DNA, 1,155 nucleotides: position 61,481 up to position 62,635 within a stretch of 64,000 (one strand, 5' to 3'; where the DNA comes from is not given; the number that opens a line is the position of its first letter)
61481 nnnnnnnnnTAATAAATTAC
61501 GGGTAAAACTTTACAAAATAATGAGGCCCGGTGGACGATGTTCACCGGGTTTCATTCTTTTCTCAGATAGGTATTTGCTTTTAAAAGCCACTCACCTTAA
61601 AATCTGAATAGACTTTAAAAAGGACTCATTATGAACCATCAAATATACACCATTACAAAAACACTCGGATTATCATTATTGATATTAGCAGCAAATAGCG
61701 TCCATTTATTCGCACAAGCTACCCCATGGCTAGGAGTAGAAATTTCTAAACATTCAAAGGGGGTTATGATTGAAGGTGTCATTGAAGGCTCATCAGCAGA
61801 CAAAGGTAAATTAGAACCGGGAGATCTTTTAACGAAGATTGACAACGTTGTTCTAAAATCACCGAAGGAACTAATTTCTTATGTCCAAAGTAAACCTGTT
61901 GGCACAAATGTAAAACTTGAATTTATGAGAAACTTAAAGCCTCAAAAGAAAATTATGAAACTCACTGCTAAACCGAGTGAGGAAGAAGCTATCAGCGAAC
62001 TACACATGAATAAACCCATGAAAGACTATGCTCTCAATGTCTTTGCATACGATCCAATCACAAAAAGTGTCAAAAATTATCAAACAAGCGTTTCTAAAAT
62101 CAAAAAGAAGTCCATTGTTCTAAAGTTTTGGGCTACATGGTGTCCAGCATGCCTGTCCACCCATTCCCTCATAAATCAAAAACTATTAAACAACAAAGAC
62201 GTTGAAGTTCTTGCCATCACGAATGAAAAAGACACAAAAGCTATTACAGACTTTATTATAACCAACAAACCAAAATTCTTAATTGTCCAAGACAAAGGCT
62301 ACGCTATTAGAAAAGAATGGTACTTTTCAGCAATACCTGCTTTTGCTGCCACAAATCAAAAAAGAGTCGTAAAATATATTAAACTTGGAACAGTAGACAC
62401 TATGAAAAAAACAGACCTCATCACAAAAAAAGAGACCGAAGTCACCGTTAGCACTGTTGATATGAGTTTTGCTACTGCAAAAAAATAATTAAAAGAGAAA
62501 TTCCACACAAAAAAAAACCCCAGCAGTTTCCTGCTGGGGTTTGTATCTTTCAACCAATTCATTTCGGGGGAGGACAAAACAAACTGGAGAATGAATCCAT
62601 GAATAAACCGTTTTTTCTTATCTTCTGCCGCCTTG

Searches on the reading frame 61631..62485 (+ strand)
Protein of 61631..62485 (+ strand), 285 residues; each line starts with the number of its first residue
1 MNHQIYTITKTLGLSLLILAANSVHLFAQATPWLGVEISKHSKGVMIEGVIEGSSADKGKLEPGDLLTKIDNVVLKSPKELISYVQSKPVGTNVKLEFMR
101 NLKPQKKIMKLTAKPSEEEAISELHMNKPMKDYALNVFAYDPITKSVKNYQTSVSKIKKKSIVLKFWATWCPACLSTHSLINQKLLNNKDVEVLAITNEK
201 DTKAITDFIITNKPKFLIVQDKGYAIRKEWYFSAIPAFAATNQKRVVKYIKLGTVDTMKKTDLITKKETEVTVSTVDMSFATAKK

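Call 4: search_protein_families(library=pfam, proteins=[window:61631-62485:+], max_evalue=1)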
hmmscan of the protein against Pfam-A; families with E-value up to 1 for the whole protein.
window:61631-62485:+ (285 aa): 9 families
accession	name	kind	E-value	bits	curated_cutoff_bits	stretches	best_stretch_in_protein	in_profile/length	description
PF08534.16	Redoxin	-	9.2e-14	51.9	26.6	1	149-257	18-139/148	Redoxin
PF13180.12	PDZ_2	-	1.5e-11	44.9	27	1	33-105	2-74/80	PDZ domain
PF17820.7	PDZ_6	-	9.3e-10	38.5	27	1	47-98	2-52/54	PDZ domain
PF00085.26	Thioredoxin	-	1.8e-08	34.7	23.5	1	144-223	4-83/103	Thioredoxin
PF00578.27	AhpC-TSA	-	4.3e-07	30.4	26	1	146-249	12-123/124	AhpC/TSA family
PF00595.29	PDZ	-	1.5e-06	28.9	23.2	1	26-96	4-78/81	PDZ domain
PF13905.12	Thioredoxin_8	-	1.8e-05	25.4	27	1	160-238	2-85/94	Thioredoxin-like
PF13098.12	Thioredoxin_2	-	0.0034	18.1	27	1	157-247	3-88/104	Thioredoxin-like domain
PF14595.12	Thioredoxin_9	-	0.021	15.1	25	1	148-224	30-109/129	Thioredoxin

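Call 5: search_protein_families(library=ncbifam, proteins=[window:61631-62485:+], max_evalue=1)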
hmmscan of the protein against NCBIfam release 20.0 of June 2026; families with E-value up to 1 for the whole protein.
window:61631-62485:+ (285 aa): 29 families (the best 25 are shown)
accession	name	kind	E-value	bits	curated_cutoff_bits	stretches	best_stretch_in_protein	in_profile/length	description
TIGR02037.1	degP_htrA_DO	subfamily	1.4e-12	47.3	416.2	1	40-160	256-378/434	Do family serine endopeptidase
NF002854.0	PRK03147.1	subfamily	3.5e-11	43.3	170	1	144-255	47-160/176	thiol-disulfide oxidoreductase ResA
NF010625.0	PRK14018.1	equivalog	1.8e-10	39.9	522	1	146-271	43-176/521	bifunctional peptide-methionine (S)-S-oxide reductase MsrA/peptide-methionine (R)-S-oxide reductase MsrB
NF041202.1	StoA_CxxC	exception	1.6e-09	37.8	210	1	147-255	41-152/163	endospore biogenesis thiol-disulfide oxidoreductase StoA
NF041521.1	HhoA_HhoB_HtrA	equivalog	3.4e-09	36.5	450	1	12-107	234-327/335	HhoA/HhoB/HtrA family serine endopeptidase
TIGR00385.1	dsbE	subfamily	1.6e-07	31.1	123.15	1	148-260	53-163/173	DsbE family thiol:disulfide interchange protein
NF040960.1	MamE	equivalog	3.1e-07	29.4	800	1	41-117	465-539/659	magnetosome formation protease MamE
NF011941.0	PRK15412.1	equivalog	3.3e-07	30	359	1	136-219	46-127/185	thiol:disulfide interchange protein DsbE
NF053637.1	SerProtHtrAspr2045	equivalog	1.7e-06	27.3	650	1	40-113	316-388/394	serine protease HtrA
NF047968.1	SerProtHtrA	equivalog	6.5e-06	25.7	470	1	35-105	282-351/357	serine protease HtrA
TIGR00225.1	prc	subfamily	8.7e-06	25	218.6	1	34-122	53-142/335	C-terminal processing peptidase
NF008189.1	PRK10942.1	equivalog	1.2e-05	24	720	1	42-122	312-390/477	serine endoprotease DegP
NF007526.1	PRK10139.1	equivalog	2.1e-05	23.4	756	1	42-113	290-361/456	serine endoprotease DegQ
TIGR01068.1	thioredoxin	equivalog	2.2e-05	24.6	96.8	1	148-221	4-77/101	thioredoxin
TIGR00054.1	TIGR00054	equivalog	2.3e-05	23.5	147.55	1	42-155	201-308/421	RIP metalloprotease RseP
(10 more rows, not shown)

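Call 53: search_protein_families(library=pfam, proteins=[L007:8462-8809:+], max_evalue=0.01)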
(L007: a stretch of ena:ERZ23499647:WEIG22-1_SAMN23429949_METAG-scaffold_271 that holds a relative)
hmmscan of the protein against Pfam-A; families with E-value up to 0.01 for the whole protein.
L007:8462-8809:+ (116 aa): 0 families
